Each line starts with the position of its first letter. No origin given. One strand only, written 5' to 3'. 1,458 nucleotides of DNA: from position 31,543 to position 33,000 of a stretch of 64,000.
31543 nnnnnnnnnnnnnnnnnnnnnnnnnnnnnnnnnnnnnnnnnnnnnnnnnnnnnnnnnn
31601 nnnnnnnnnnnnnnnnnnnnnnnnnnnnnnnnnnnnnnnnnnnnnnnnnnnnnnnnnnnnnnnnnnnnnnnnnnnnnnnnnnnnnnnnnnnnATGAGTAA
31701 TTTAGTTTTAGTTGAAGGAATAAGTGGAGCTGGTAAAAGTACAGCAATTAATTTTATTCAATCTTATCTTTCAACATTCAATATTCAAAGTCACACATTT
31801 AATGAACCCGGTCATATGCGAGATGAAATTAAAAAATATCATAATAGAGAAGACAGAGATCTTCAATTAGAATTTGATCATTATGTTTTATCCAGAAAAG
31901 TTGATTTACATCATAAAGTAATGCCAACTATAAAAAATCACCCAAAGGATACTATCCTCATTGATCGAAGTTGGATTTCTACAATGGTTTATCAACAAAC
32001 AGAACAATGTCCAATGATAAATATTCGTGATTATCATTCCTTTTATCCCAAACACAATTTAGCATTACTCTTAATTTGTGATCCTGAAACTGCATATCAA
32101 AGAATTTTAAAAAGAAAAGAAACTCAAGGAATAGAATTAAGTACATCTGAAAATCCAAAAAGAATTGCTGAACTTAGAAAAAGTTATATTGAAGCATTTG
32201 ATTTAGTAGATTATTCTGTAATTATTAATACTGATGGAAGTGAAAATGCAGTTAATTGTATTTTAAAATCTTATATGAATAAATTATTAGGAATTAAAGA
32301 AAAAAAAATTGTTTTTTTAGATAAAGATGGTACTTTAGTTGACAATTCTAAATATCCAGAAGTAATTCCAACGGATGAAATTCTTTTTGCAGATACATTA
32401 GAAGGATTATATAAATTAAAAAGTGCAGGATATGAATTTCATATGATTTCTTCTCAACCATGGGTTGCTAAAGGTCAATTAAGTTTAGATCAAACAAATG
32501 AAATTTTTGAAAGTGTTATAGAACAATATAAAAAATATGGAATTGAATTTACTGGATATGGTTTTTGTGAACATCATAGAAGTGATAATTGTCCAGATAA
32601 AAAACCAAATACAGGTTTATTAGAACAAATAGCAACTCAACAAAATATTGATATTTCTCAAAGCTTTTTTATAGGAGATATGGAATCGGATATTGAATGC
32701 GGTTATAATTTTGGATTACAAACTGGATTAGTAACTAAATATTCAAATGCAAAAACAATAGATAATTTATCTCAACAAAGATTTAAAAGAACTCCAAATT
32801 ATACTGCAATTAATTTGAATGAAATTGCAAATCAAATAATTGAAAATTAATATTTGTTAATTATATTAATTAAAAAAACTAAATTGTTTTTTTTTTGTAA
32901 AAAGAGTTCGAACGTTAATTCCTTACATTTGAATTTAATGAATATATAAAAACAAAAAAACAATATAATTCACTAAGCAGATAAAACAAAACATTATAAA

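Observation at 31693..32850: Thymidylate kinase fused to a HAD-IIIA (GmhB/PNKP-like) phosphatase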

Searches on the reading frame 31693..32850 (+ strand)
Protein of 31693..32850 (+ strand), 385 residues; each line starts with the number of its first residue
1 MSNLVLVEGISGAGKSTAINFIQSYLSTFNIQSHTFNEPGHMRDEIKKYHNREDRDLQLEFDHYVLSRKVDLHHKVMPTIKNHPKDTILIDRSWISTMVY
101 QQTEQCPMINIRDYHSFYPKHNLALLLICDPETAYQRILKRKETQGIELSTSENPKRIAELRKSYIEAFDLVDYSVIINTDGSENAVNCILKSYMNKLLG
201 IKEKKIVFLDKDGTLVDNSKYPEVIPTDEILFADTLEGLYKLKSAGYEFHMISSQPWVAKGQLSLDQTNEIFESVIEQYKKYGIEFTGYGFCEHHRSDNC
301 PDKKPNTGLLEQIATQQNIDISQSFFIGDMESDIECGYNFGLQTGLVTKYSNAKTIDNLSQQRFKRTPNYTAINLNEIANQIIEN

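Call 3: search_protein_families(library=pfam, proteins=[window:31693-32850:+], max_evalue=0.01)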
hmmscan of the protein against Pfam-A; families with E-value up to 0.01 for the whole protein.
window:31693-32850:+ (385 aa): 9 families
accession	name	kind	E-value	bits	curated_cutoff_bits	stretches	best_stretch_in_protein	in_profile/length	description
PF02223.23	Thymidylate_kin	-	3.3e-17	63.2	27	1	7-184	1-178/185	Thymidylate kinase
PF13242.12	Hydrolase_like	-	1.9e-08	34.5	22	1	304-353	4-54/75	HAD-hyrolase-like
PF13419.12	HAD_2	-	1.7e-07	32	23.8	1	297-345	128-176/178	Haloacid dehalogenase-like hydrolase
PF01712.25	dNK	-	2.2e-06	28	27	1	6-151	2-153/203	Deoxynucleoside kinase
PF08645.17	PNK3P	-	2.3e-05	24.6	22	1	205-330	1-126/161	Polynucleotide kinase 3 phosphatase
PF13238.12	AAA_18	-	3.3e-05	24.8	29.4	1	5-145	1-115/128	AAA domain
PF00702.32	Hydrolase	-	6.9e-05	23.8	26.4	0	229-335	95-185/191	haloacid dehalogenase-like hydrolase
PF13521.12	AAA_28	-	0.00019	22.1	27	1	5-141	2-128/164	AAA domain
PF13207.12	AAA_17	-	0.005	17.6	27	0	9-146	2-126/136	AAA domain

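Call 4: search_protein_families(library=ncbifam, proteins=[window:31693-32850:+], max_evalue=0.01)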
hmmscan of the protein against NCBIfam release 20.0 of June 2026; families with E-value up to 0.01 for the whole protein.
window:31693-32850:+ (385 aa): 23 families
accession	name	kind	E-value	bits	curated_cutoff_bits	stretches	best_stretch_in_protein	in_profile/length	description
NF006506.0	PRK08942.1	equivalog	1.6e-25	89.7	178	1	203-359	2-159/182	D-glycero-beta-D-manno-heptose 1,7-bisphosphate 7-phosphatase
TIGR01656.1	Histidinol-ppas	subfamily_domain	1.4e-24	86.7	84.15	1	206-345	2-143/149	histidinol-phosphate phosphatase domain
TIGR01662.1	HAD-SF-IIIA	subfamily_domain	3.2e-23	82.4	44.6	1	205-348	1-139/141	HAD-IIIA family hydrolase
NF003937.0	PRK05446.1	equivalog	2.4e-22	79.4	443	1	203-347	2-148/355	bifunctional histidinol-phosphatase/imidazoleglycerol-phosphate dehydratase HisB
TIGR01261.1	hisB_Nterm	equivalog_domain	2.4e-21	75.9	140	1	204-344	1-143/161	histidinol-phosphatase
NF005264.0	PRK06769.1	equivalog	2e-20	73.3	217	1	203-384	3-173/175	HAD-IIIA family hydrolase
TIGR00213.1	GmhB_yaeD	subfamily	1.5e-19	70.3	149.6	1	205-356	2-158/176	D-glycero-beta-D-manno-heptose 1,7-bisphosphate 7-phosphatase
TIGR00041.1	DTMP_kinase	equivalog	2.8e-19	69.6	83.25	1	2-182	4-187/196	dTMP kinase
NF050049.1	HBPPhtaseGmhB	domain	1.1e-14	54.7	250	1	204-349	3-145/171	D-glycero-alpha-D-manno-heptose-1,7-bisphosphate 7-phosphatase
TIGR01664.1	DNA-3'-Pase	equivalog_domain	2.8e-08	33.8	107.65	1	202-330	11-136/167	DNA 3'-phosphatase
NF009695.0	PRK13222.1-2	equivalog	4.8e-08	32.7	225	1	224-359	88-206/226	phosphoglycolate phosphatase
TIGR01549.1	HAD-SF-IA-v1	subfamily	3.8e-06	27.4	23.3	0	297-341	107-149/149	HAD-IA family hydrolase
TIGR01663.1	PNK-3'Pase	equivalog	5.5e-06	25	502.8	1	199-330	158-289/520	bifunctional polynucleotide phosphatase/kinase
NF005250.0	PRK06761.1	equivalog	9.4e-06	24.8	270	1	1-38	2-39/282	hypothetical protein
TIGR01449.2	PGP_bact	equivalog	5.2e-05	22.9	180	1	298-360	135-198/213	phosphoglycolate phosphatase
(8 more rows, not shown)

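Call 10: find_homologous_proteins(query=window:31693-32850:+, max_evalue=0.00001)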
Query window:31693-32850:+ (385 aa): 12 proteins with E <= 0.00001 among 3884 candidates.
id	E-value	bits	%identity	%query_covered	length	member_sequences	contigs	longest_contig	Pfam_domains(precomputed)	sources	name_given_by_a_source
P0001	1.3e-258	875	100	100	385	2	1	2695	PF13419.13,PF02223.24,PF08645.18,PF13242.13,PF01712.26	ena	-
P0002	4.0e-89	317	42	91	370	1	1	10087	PF13419.13,PF00702.33,PF02223.24,PF13242.13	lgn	-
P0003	9.8e-89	316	44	89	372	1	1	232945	PF13419.13,PF00702.33,PF02223.24,PF13242.13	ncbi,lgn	ncbi:MAG: HAD-IIIA family hydrolase [Candidatus Nanoarchaeia archaeon]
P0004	9.2e-83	296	42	100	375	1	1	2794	PF02223.24,PF13242.13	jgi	-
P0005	1.3e-82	296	42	89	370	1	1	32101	PF13419.13,PF00702.33,PF02223.24,PF13242.13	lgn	-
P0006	4.9e-82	294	41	100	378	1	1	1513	PF02223.24,PF13242.13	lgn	-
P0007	4.7e-75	271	41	89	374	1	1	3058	PF13419.13,PF00702.33,PF02223.24,PF13242.13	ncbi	-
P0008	9.2e-73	263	38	89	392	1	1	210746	PF13419.13,PF00702.33,PF02223.24,PF13238.13,PF13242.13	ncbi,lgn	-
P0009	4.6e-62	228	40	83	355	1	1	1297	PF13419.13,PF00702.33,PF02223.24,PF13242.13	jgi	jgi:D-glycero-D-manno-heptose 1,7-bisphosphate phosphatase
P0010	1.2e-59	220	84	32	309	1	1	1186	PF02223.24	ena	-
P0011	3.3e-58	216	36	91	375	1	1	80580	PF00702.33,PF02223.24,PF08645.18,PF13242.13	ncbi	ncbi:MAG: dTMP kinase [archaeon]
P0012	3.9e-17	80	32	41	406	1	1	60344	PF00483.30,PF13419.13,PF00702.33,PF08645.18,PF13242.13,PF12804.14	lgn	-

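Call 11: find_encoding_contigs(protein=P0003, flank=8000, max_places=2)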
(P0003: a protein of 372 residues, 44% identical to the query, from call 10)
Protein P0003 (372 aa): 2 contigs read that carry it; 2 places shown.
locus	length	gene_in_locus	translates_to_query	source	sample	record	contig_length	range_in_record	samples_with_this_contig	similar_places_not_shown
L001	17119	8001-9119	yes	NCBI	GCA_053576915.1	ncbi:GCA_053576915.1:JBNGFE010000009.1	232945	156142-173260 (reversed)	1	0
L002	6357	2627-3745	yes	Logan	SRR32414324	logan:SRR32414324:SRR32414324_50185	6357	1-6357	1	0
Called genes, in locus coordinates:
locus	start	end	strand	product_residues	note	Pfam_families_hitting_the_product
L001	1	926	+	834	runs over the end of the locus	PF22067:Cep192_D3 (faint), PF22544:HYDIN_VesB_CFA65-like_Ig (faint), PF24798:Ig-CFAP74_4th (faint), PF11614:FixG_C (faint)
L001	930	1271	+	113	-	-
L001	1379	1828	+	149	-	-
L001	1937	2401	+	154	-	-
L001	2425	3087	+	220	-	-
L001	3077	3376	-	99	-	PF03091:CutA1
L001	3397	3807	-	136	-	-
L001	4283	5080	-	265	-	PF01988:VIT1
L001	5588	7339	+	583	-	PF02511:Thy1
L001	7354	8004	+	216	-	PF24392:Parb-CE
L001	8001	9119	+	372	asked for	PF02223:Thymidylate_kin, PF00702:Hydrolase (weak), PF13242:Hydrolase_like, PF13419:HAD_2 (weak)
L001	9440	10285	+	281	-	-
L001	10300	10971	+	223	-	PF13472:Lipase_GDSL_2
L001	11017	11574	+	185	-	-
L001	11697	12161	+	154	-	-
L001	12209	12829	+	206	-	PF00293:NUDIX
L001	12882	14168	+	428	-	PF23023:Anti-Pycsar_Apyc1, PF00753:Lactamase_B, PF12706:Lactamase_B_2, PF16661:Lactamase_B_6, PF10996:Beta-Casp, PF07521:RMMBL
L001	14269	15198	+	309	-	-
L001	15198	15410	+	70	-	-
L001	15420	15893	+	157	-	-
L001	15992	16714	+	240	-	-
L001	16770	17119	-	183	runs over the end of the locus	-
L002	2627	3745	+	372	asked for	PF02223:Thymidylate_kin, PF00702:Hydrolase (weak), PF13242:Hydrolase_like, PF13419:HAD_2 (weak)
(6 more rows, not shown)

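Call 12: find_encoding_contigs(protein=P0008, flank=8000, max_places=2)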
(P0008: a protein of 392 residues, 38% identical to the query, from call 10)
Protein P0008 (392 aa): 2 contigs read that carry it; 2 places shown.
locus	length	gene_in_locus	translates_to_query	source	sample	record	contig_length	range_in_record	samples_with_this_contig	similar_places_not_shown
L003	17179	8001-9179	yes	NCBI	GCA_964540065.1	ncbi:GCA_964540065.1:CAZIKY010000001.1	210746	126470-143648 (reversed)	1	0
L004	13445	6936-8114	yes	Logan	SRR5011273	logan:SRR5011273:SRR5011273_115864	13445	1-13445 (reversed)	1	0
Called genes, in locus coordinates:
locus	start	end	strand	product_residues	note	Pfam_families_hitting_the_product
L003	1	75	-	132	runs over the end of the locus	PF08069:Ribosomal_S13_N (weak), PF00312:Ribosomal_S15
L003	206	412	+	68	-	-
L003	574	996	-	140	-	PF01569:PAP2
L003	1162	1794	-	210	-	PF01636:APH (faint), PF00069:Pkinase, PF01163:RIO1 (weak), PF07714:PK_Tyr_Ser-Thr (weak)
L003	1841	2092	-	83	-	-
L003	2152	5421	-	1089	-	PF03477:ATP-cone, PF00317:Ribonuc_red_lgN, PF13403:Hint_2 (faint), PF14890:Intein_splicing, PF14528:LAGLIDADG_3 (faint), PF02867:Ribonuc_red_lgC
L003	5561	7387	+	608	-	PF02511:Thy1 (faint)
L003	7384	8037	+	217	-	PF24392:Parb-CE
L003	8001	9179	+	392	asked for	PF02223:Thymidylate_kin, PF13238:AAA_18 (faint), PF00702:Hydrolase (faint), PF13242:Hydrolase_like, PF13419:HAD_2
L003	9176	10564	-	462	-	PF02881:SRP54_N, PF00448:SRP54, PF01656:CbiA (weak), PF02978:SRP_SPB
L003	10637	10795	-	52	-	-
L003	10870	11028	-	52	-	-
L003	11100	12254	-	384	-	PF02881:SRP54_N (weak), PF00448:SRP54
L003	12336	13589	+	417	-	PF01676:Metalloenzyme, PF10143:PhosphMutase, PF01676:Metalloenzyme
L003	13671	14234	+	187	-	PF22090:Gins51_C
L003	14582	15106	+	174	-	PF01015:Ribosomal_S3Ae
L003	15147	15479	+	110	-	-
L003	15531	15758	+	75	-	-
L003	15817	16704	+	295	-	-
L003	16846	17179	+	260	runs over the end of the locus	-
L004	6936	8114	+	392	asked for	PF02223:Thymidylate_kin, PF13238:AAA_18 (faint), PF00702:Hydrolase (faint), PF13242:Hydrolase_like, PF13419:HAD_2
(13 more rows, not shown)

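Call 13: find_encoding_contigs(protein=P0011, flank=8000, max_places=2)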
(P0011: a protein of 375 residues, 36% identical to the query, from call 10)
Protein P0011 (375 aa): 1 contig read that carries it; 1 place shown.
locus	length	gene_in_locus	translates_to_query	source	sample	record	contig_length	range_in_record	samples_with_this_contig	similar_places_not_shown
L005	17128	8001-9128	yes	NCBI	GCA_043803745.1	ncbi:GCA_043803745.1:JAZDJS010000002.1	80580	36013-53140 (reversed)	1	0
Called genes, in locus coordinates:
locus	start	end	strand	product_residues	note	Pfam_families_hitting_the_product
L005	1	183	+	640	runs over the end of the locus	PF12698:ABC2_membrane_3, PF01061:ABC2_membrane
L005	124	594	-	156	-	PF00293:NUDIX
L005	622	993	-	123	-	-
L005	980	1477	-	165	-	PF14512:TM1586_NiRdase (faint), PF00881:Nitroreductase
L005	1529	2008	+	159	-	PF00383:dCMP_cyt_deam_1, PF14437:MafB19-deam, PF14439:Bd3614-deam (weak)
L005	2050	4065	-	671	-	PF03030:H_PPase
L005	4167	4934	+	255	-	PF00005:ABC_tran, PF13304:AAA_21 (faint)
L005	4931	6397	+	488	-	-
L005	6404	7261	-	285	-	-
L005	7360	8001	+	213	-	-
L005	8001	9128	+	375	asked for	PF02223:Thymidylate_kin, PF08645:PNK3P (faint), PF00702:Hydrolase (faint), PF13242:Hydrolase_like (weak)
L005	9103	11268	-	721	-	-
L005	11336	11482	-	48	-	-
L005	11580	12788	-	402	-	PF02272:DHHA1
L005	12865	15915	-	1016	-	PF19077:Big_13 (faint), PF07495:Y_Y_Y (faint), PF13750:Big_3_3 (faint), PF17957:Big_7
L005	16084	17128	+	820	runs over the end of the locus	PF05048:NosD, PF13229:Beta_helix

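Call 17: search_solved_structures(query=window:31693-32850:+, max_evalue=0.001, show_alignments=3)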
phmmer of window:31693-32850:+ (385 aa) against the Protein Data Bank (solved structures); distinct sequences matched with E-value up to 0.001: 14.
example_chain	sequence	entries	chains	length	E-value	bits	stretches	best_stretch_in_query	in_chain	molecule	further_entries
2fpr_A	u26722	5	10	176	5.7e-14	55.1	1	204-343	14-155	Histidine biosynthesis bifunctional protein hisB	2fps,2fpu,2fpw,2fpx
4pnh_A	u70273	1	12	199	1.6e-12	50.4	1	203-356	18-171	D,D-heptose 1,7-bisphosphate phosphatase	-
3l8e_A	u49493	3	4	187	5.8e-09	38.7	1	205-345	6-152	D,D-heptose 1,7-bisphosphate phosphatase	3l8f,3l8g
2gmw_A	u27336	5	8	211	7.3e-09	38.3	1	204-345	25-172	D,D-heptose 1,7-bisphosphate phosphatase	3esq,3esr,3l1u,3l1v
2o2x_A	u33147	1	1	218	1.8e-08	37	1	207-347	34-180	hypothetical protein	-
3l8h_A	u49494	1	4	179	2.3e-08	36.7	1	205-356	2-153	Putative haloacid dehalogenase-like hydrolase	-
5xbh_A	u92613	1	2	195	2.1e-07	33.5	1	4-187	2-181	Thymidylate kinase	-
2pbr_A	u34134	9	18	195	3.5e-07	32.8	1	4-187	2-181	Thymidylate kinase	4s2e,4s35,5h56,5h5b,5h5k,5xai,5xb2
5xb5_A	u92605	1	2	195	2.3e-06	30.1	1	4-187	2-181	Thymidylate kinase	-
9wd2_A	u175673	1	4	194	3e-05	26.4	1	5-154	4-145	Thymidylate kinase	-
2ccj_A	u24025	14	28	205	0.00025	23.4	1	1-145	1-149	THYMIDYLATE KINASE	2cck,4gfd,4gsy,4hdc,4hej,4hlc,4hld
4mqb_A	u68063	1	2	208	0.00026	23.4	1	1-145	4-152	Thymidylate kinase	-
2ccg_A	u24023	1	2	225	0.00033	23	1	1-145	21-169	THYMIDYLATE KINASE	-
4dwj_A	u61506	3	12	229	0.00034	23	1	1-145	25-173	Thymidylate kinase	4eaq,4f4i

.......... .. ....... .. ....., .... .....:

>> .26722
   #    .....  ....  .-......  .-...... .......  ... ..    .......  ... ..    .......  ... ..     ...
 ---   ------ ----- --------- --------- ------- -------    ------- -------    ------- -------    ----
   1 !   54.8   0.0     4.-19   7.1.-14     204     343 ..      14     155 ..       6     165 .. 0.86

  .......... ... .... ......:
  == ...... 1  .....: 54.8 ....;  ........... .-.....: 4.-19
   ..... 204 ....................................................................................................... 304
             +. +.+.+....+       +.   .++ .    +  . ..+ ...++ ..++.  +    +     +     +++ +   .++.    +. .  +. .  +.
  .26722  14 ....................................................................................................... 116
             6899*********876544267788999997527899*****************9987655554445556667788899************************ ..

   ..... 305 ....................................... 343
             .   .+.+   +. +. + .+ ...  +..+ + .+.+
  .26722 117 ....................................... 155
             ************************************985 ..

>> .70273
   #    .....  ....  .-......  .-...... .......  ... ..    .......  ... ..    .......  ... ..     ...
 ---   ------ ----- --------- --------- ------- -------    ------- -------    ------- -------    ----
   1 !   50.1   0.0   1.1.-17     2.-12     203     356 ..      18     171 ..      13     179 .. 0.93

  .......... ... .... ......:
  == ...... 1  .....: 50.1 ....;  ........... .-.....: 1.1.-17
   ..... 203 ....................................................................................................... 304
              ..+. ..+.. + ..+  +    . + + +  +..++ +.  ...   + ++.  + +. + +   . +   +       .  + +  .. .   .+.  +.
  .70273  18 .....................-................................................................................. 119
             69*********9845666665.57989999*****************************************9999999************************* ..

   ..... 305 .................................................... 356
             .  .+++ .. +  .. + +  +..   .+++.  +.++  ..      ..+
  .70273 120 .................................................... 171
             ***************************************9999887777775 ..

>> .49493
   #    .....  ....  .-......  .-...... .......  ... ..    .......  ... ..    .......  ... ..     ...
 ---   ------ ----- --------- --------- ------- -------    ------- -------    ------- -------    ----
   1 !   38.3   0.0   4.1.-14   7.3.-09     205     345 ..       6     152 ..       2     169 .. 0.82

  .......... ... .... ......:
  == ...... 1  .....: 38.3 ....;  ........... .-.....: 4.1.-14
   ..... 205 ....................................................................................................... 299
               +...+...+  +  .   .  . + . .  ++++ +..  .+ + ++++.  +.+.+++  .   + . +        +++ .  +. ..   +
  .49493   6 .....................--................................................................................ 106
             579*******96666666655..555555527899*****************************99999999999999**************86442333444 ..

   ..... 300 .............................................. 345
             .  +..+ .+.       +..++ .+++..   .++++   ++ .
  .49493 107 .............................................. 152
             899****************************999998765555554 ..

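Call 21: search_protein_families(library=padloc, proteins=[window:31693-32850:+], max_evalue=0.01)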
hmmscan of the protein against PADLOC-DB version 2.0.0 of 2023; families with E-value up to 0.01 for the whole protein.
window:31693-32850:+ (385 aa): 2 families
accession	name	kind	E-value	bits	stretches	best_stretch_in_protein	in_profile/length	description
PDLC04690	PDC-M51B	-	8.3e-12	43.2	1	1-196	1-185/191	-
PDLC02911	VakA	-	5e-07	28.4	1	5-192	5-156/163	-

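Call 22: search_protein_families(library=phrogs, proteins=[window:31693-32850:+], max_evalue=0.01)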
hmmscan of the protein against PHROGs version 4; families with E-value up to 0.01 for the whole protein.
window:31693-32850:+ (385 aa): 1 family
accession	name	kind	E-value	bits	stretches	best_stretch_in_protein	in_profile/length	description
phrog_761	-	other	1.1e-22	82.2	1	1-185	18-201/362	thymidylate kinase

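Call 27: find_related_loci(query=A1, collection=genome_contigs, flank=6000)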
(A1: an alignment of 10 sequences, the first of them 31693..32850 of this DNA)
Query A1 (385 aa) in genome_contigs; peptide patterns used: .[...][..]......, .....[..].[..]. (x = any residue, [..] = any of these).
466 stretches matched a pattern; 368 encode a relative of the query (tblastn E <= 1e-3); the best 80 are kept; 80 distinct loci.
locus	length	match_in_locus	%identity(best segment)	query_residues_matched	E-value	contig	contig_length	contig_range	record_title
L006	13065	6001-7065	43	2-357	2e-94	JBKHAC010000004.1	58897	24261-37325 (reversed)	MAG: Candidatus Woesearchaeota archaeon isolate D1M01_101 NODE_402_length_58897_cov_8.281432, whole genome shotgun seque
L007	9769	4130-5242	41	2-383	6e-91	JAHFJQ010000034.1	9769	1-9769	MAG: archaeon isolate nzgw39 NODE_14535_length_9770_cov_2.352575, whole genome shotgun sequence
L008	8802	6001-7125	42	4-383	5e-89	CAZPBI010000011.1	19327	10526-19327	MAG TPA_asm: Candidatus Woesearchaeota archaeon isolate SRP269290_co3_813 genome assembly, contig: NODE_2916_length_1932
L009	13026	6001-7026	42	1-344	1e-88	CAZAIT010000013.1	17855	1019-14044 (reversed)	MAG TPA_asm: Candidatus Woesearchaeota archaeon isolate binchicken_co181_108 genome assembly, contig: NODE_5188_length_1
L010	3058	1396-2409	41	2-344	2e-83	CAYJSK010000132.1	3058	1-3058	MAG TPA_asm: Candidatus Woesearchaeota archaeon isolate ERP125453_co1_324 genome assembly, contig: NODE_47063_length_305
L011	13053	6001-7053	41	2-349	3e-80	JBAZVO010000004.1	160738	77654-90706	MAG: Candidatus Woesearchaeota archaeon isolate SO_2017_GW1_254 NODE_732_length_160738_cov_6.504436_OW334_2017, whole ge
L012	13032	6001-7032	38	2-344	4e-77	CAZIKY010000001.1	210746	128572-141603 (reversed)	MAG TPA_asm: Candidatus Woesearchaeota archaeon isolate SRP093185_co1_139 genome assembly, contig: NODE_6_length_210746_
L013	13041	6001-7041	36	1-351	2e-65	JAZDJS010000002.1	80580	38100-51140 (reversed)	MAG: archaeon isolate MEGAHIT-group-0.5 k141_18155440, whole genome shotgun sequence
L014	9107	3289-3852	43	191-378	2e-43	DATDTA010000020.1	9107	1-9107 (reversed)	MAG TPA_asm: Candidatus Nanoarchaeia archaeon isolate SMAG_U8017 k141_176858, whole genome shotgun sequence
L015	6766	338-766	47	205-347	3e-41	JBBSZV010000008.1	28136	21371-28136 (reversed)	MAG: Nanoarchaeota archaeon isolate H41-bin088_1 H41_bin088_1_000000000008, whole genome shotgun sequence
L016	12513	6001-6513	43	204-382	6e-39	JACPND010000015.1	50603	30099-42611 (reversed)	MAG: Candidatus Woesearchaeota archaeon isolate NC_groundwater_566_Ag_S-0.1um_44_11 S35_SO-1_scaffold_213560, whole geno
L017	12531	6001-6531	40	201-385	2e-37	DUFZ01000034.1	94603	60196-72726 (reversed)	MAG TPA_asm: Candidatus Woesearchaeota archaeon isolate UBA10194 contig_23833, whole genome shotgun sequence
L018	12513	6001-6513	41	190-359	9e-35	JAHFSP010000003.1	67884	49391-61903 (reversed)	MAG: Candidatus Woesearchaeota archaeon isolate nzgw60 NODE_141_length_67885_cov_5.512558, whole genome shotgun sequence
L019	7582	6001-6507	42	203-383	1e-33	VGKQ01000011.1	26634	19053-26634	MAG: Candidatus Pacearchaeota archaeon isolate M_DeepCast_400m_m2_082 M_DeepCast_400m_m2_082_Ga0194112_10002439, whole g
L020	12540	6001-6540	33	205-383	9e-27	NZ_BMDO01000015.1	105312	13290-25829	Mucilaginibacter galii strain CCM 8711 sequence15, whole genome shotgun sequence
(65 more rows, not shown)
